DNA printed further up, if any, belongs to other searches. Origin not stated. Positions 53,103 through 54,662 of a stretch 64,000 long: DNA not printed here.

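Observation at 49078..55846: Operon of two signal-less binding-protein-fold proteins, a class III CoA-transferase and MaoC dehydratases, with no ABC transporter nearby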

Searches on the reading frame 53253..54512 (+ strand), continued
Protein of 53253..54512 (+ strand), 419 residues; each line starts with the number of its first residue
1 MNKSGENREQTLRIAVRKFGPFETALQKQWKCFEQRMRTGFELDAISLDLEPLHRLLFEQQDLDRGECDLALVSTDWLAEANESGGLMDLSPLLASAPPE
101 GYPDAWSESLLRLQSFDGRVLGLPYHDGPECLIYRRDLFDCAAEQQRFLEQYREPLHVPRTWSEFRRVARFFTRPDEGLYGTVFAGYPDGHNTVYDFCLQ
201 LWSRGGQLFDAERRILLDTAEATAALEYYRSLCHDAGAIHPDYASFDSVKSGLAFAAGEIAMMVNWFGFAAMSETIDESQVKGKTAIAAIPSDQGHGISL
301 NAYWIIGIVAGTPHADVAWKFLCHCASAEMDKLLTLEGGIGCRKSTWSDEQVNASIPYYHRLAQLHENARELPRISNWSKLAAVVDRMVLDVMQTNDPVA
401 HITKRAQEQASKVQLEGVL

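Call 53: get_annotated_region(hit=H29, flank=10000)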
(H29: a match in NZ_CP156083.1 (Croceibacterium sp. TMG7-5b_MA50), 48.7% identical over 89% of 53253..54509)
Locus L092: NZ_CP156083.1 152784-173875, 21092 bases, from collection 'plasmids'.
description: Croceibacterium sp. TMG7-5b_MA50 plasmid p_unnamed_TMG7-5B, complete sequence
organism: Croceibacterium sp. TMG7-5b_MA50 (NCBI taxid 3121290)
taxonomy: Bacteria; Pseudomonadota; Alphaproteobacteria; Sphingomonadales; Erythrobacteraceae; Croceibacterium; Croceibacterium sp. TMG7-5b MA50
host: -; source: Sponge; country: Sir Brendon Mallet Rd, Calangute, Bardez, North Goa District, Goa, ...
typing (MOB-suite, as given by PLSDB): non-mobilizable
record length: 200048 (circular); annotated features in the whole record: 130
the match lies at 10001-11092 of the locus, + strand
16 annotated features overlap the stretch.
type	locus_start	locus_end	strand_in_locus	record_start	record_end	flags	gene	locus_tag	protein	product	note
CDS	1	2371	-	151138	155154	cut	-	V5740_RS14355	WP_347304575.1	glycosyl hydrolase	-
CDS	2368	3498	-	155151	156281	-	-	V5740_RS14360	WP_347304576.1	CaiB/BaiF CoA-transferase family protein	-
CDS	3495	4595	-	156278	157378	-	-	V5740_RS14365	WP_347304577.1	extracellular solute-binding protein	-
CDS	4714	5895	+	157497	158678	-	-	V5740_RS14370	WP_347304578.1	CaiB/BaiF CoA-transferase family protein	-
CDS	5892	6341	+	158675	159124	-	-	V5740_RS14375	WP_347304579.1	MaoC/PaaZ C-terminal domain-containing protein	-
CDS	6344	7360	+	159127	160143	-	-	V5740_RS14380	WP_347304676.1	sugar ABC transporter substrate-binding protein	-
CDS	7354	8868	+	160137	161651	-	-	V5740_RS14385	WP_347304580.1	sugar ABC transporter ATP-binding protein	-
CDS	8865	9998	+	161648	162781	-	-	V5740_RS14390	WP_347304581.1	ABC transporter permease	-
CDS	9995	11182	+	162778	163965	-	-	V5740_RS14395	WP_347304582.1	extracellular solute-binding protein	-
CDS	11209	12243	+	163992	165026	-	-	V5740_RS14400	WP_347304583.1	Gfo/Idh/MocA family oxidoreductase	-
CDS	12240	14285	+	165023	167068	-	-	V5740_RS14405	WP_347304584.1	beta-galactosidase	-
CDS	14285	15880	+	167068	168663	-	-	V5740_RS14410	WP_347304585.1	alpha-L-fucosidase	GO:0005975 - carbohydrate metabolic process [Evidence IEA]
CDS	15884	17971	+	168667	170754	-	-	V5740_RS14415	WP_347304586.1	beta-galactosidase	-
CDS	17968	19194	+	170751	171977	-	-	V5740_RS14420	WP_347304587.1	SGNH/GDSL hydrolase family protein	-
CDS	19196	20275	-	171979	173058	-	-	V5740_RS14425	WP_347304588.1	hypothetical protein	-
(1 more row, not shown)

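Call 54: get_annotated_region(hit=H28, flank=10000)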
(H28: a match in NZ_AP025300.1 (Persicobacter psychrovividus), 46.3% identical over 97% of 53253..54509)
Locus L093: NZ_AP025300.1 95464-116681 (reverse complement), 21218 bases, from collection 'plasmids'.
description: Persicobacter psychrovividus strain NBRC 101262 plasmid pPP8, complete sequence
organism: Persicobacter psychrovividus (NCBI taxid 387638)
taxonomy: Bacteria; Bacteroidota; Cytophagia; Cytophagales; Persicobacteraceae; Persicobacter; Persicobacter psychrovividus
host: -; source: -; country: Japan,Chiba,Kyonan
typing (MOB-suite, as given by PLSDB): non-mobilizable
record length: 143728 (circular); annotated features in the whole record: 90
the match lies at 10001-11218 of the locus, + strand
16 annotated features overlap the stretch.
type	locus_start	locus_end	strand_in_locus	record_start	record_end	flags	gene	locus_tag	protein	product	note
CDS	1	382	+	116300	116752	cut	-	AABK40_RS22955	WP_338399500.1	hypothetical protein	-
CDS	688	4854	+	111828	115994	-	-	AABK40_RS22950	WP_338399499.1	two-component regulator propeller domain-containing protein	-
CDS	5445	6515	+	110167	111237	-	-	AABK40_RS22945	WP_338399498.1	L-rhamnose/proton symporter RhaT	GO:0008645 - hexose transmembrane transport [Evidence IEA]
CDS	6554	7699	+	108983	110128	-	-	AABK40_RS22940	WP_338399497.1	extracellular solute-binding protein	-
CDS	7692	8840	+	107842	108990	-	-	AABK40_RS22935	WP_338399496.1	CoA transferase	-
CDS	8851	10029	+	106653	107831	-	-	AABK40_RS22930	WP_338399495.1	CaiB/BaiF CoA-transferase family protein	-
CDS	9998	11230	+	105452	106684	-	-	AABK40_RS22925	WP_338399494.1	extracellular solute-binding protein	-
CDS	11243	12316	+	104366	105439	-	-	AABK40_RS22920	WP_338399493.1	Gfo/Idh/MocA family oxidoreductase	-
CDS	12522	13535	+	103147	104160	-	-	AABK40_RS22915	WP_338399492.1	alcohol dehydrogenase catalytic domain-containing protein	-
CDS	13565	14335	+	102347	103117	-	-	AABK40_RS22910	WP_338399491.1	SDR family oxidoreductase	-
CDS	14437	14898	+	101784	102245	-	-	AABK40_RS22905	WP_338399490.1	MaoC/PaaZ C-terminal domain-containing protein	-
CDS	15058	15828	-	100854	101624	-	-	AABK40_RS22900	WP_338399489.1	IclR family transcriptional regulator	GO:0006355 - regulation of DNA-templated transcription [Evidence IEA]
CDS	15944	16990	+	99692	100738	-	-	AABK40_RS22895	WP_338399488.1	beta-propeller fold lactonase family protein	-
CDS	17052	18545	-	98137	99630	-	-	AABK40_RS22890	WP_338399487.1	alpha-L-fucosidase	GO:0005975 - carbohydrate metabolic process [Evidence IEA]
CDS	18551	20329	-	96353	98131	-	-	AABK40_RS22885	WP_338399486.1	sulfatase-like hydrolase/transferase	-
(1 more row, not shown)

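Call 69: search_protein_representatives(protein=P0001)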
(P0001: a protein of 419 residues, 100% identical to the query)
Query: 419 residues. Proteins with E-value up to 0.001 (for the whole library): 3877; up to 1e-10: 977; up to 1e-30: 93. The best 150 are listed.
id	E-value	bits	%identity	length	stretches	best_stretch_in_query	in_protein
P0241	2.4e-145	501.0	52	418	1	7-414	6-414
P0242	7.1e-111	387.5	44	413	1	11-414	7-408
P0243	2.6e-110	385.6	44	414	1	10-413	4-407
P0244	4.4e-102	358.5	43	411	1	11-409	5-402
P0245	7.6e-101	354.4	56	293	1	12-297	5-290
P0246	1.0e-100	354.0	40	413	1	9-411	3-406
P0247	8.1e-98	344.4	39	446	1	4-411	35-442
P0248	3.0e-93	329.4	44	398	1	10-394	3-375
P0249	5.0e-93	328.7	44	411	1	11-409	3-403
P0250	2.3e-92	326.5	58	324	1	88-335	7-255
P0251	1.3e-90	320.7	42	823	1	10-389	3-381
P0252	5.3e-90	318.7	43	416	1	9-407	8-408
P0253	2.8e-88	313.0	42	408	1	40-411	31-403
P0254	1.4e-87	310.7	41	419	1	11-417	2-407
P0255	2.7e-86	306.5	39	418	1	12-412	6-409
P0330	3.8e-32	128.1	29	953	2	83-391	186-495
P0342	2.1e-27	112.5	32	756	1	23-352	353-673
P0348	3.4e-26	108.5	27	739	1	4-412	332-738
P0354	3.0e-25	105.4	29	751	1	20-368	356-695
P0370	6.2e-24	101.0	27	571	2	34-386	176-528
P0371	9.8e-24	100.4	30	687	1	10-373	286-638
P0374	2.0e-23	99.3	23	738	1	8-386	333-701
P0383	7.4e-23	97.5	27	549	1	6-369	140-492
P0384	7.7e-23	97.4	30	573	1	118-372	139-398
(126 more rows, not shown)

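Call 70: search_protein_families(library=pfam, proteins=[P0251, P0342, P0348, P0330, P0371, P0370, P0383, P0374, P0354, P0384], max_evalue=0.001)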
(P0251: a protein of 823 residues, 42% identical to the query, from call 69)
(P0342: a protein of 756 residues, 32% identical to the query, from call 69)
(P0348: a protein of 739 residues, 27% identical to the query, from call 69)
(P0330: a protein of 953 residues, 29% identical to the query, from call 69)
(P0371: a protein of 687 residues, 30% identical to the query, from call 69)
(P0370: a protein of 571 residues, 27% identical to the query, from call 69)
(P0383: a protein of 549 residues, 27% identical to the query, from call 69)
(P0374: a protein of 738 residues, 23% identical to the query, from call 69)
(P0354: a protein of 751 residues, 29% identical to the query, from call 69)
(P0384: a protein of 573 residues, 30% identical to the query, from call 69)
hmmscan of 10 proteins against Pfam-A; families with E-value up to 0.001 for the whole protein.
P0251 (823 aa): 5 families
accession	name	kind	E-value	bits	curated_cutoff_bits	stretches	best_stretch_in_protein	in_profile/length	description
PF01547.30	SBP_bac_1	-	1.1e-29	104.8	26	1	29-321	20-304/307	Bacterial extracellular solute-binding protein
PF01408.29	GFO_IDH_MocA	-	2e-20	74.1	24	1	479-595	3-119/120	Oxidoreductase family, NAD-binding Rossmann fold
PF13416.11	SBP_bac_8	-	8.6e-20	72.1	27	1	32-320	11-246/279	Bacterial extracellular solute-binding protein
PF02894.22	GFO_IDH_MocA_C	-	1.4e-09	38.5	22.9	1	648-813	45-218/218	Oxidoreductase family, C-terminal alpha/beta domain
PF22725.1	GFO_IDH_MocA_C3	-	5.8e-06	26.8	27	1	608-722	5-122/124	GFO/IDH/MocA C-terminal domain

P0342 (756 aa): 9 families
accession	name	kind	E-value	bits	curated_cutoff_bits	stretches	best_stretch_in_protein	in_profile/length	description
PF01547.30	SBP_bac_1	-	2.5e-30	107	26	1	352-651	4-305/307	Bacterial extracellular solute-binding protein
PF13416.11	SBP_bac_8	-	2.7e-17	63.9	27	1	362-651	5-248/279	Bacterial extracellular solute-binding protein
PF00532.27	Peripla_BP_1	-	3.7e-17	63.1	22.2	1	60-252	2-196/281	Periplasmic binding proteins and sugar binding domain of LacI family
PF00356.27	LacI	-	1.4e-14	54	27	1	3-48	1-46/46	Bacterial regulatory proteins, lacI family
PF13407.12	Peripla_BP_4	-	1.9e-09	37.9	35.1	1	62-257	1-202/258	Periplasmic binding protein domain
PF13377.12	Peripla_BP_3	-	7.1e-07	29.9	26.5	1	169-311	1-148/167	Periplasmic binding protein-like domain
PF13560.12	HTH_31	-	0.00034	21.3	27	0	3-39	16-53/64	Helix-turn-helix domain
PF15943.11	YdaS_toxin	-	0.00046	20.4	30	0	6-40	13-47/65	Bacterial toxin YdaS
PF01381.28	HTH_3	-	0.0005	20.5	23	0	3-39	11-47/55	Helix-turn-helix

P0348 (739 aa): 5 families
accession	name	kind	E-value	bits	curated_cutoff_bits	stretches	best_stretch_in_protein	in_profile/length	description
PF13416.11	SBP_bac_8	-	5.8e-18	66.1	27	1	356-663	2-263/279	Bacterial extracellular solute-binding protein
PF01547.30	SBP_bac_1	-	1.8e-15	58.2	26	1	393-648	51-304/307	Bacterial extracellular solute-binding protein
PF00356.27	LacI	-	3.3e-12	46.4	27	1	3-47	1-46/46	Bacterial regulatory proteins, lacI family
PF13407.12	Peripla_BP_4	-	3.1e-06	27.4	35.1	1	61-249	1-202/258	Periplasmic binding protein domain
PF00532.27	Peripla_BP_1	-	0.00012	22.1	22.2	1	61-249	4-201/281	Periplasmic binding proteins and sugar binding domain of LacI family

P0330 (953 aa): 3 families
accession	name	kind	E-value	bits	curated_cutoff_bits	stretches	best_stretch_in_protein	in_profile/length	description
PF01547.30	SBP_bac_1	-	7.1e-78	263.1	26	2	552-855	9-305/307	Bacterial extracellular solute-binding protein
PF13416.11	SBP_bac_8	-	4.2e-47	161.7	27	2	556-868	2-262/279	Bacterial extracellular solute-binding protein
PF13531.11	SBP_bac_11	-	0.00013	22.3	25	0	829-863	191-225/227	Bacterial extracellular solute-binding protein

P0371 (687 aa): 2 families
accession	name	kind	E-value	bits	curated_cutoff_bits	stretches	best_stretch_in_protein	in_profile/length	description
PF13416.11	SBP_bac_8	-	1.4e-22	81.2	27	1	308-598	6-253/279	Bacterial extracellular solute-binding protein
PF01547.30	SBP_bac_1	-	1e-20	75.4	26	1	302-588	11-300/307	Bacterial extracellular solute-binding protein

P0370 (571 aa): 4 families
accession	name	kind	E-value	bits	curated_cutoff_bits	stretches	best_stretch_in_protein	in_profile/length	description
PF01547.30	SBP_bac_1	-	5.5e-51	174.8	26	2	169-470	9-305/307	Bacterial extracellular solute-binding protein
PF13416.11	SBP_bac_8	-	3.4e-41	142.3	27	2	173-494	2-273/279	Bacterial extracellular solute-binding protein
PF13531.11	SBP_bac_11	-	5.3e-05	23.5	25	0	171-233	14-73/227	Bacterial extracellular solute-binding protein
PF03202.18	Lipoprotein_10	-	0.00056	20.7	22.4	0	25-52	8-35/128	Putative mycoplasma lipoprotein, C-terminal region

P0383 (549 aa): 2 families
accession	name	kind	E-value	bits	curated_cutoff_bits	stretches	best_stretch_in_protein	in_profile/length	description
PF13416.11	SBP_bac_8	-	1e-24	88.3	27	1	161-470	1-265/279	Bacterial extracellular solute-binding protein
PF01547.30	SBP_bac_1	-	2.1e-23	84.3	26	1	158-452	9-304/307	Bacterial extracellular solute-binding protein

P0374 (738 aa): 6 families
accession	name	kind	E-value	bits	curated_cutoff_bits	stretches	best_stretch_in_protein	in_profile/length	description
PF13416.11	SBP_bac_8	-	1.4e-22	81.3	27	1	356-667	4-270/279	Bacterial extracellular solute-binding protein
PF01547.30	SBP_bac_1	-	1.7e-22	81.3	26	1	351-646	10-305/307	Bacterial extracellular solute-binding protein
PF00356.27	LacI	-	9.5e-15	54.6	27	1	3-48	1-46/46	Bacterial regulatory proteins, lacI family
PF00532.27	Peripla_BP_1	-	4.4e-14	53.1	22.2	1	60-260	2-205/281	Periplasmic binding proteins and sugar binding domain of LacI family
PF13407.12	Peripla_BP_4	-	4.1e-10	40.1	35.1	1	62-258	1-204/258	Periplasmic binding protein domain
PF13377.12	Peripla_BP_3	-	0.00015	22.4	26.5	1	170-306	3-148/167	Periplasmic binding protein-like domain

P0354 (751 aa): 7 families
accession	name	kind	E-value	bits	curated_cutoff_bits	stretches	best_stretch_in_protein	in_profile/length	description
PF01547.30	SBP_bac_1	-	2.4e-27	97.1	26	1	359-658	5-306/307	Bacterial extracellular solute-binding protein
PF00356.27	LacI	-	2.1e-18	66.3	27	1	3-47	1-45/46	Bacterial regulatory proteins, lacI family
PF13416.11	SBP_bac_8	-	3.3e-16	60.3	27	1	365-672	2-263/279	Bacterial extracellular solute-binding protein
PF00532.27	Peripla_BP_1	-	9.1e-11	42.2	22.2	1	61-274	3-212/281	Periplasmic binding proteins and sugar binding domain of LacI family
PF13407.12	Peripla_BP_4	-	5.7e-08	33.1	35.1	1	62-263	1-203/258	Periplasmic binding protein domain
PF01381.28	HTH_3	-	0.0002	21.7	23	1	3-39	11-47/55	Helix-turn-helix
PF13560.12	HTH_31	-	0.00072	20.3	27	0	3-36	16-50/64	Helix-turn-helix domain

P0384 (573 aa): 2 families
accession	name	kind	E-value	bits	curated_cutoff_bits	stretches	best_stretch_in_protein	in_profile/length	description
PF01547.30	SBP_bac_1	-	2.1e-40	140.1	26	1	45-357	9-306/307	Bacterial extracellular solute-binding protein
PF07883.17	Cupin_2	-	2.4e-10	40.4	27.2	1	486-548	9-69/70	Cupin domain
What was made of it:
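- Related domains are therefore used in cytoplasmic regulators (calls 69, 70).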

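Call 72: list_cluster_members(proteins=[P0251])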
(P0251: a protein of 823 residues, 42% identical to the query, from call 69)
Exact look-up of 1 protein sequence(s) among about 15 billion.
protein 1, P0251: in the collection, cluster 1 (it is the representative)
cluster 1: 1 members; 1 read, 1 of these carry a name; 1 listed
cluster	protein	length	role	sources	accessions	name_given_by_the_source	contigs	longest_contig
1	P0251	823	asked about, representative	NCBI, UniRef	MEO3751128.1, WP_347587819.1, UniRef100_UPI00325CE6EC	extracellular solute-binding protein [Streptomyces sp. B6B3] | extracellular solute-binding protein n=1 Tax=Streptomyces sp. B6B3 TaxID=3153570 ...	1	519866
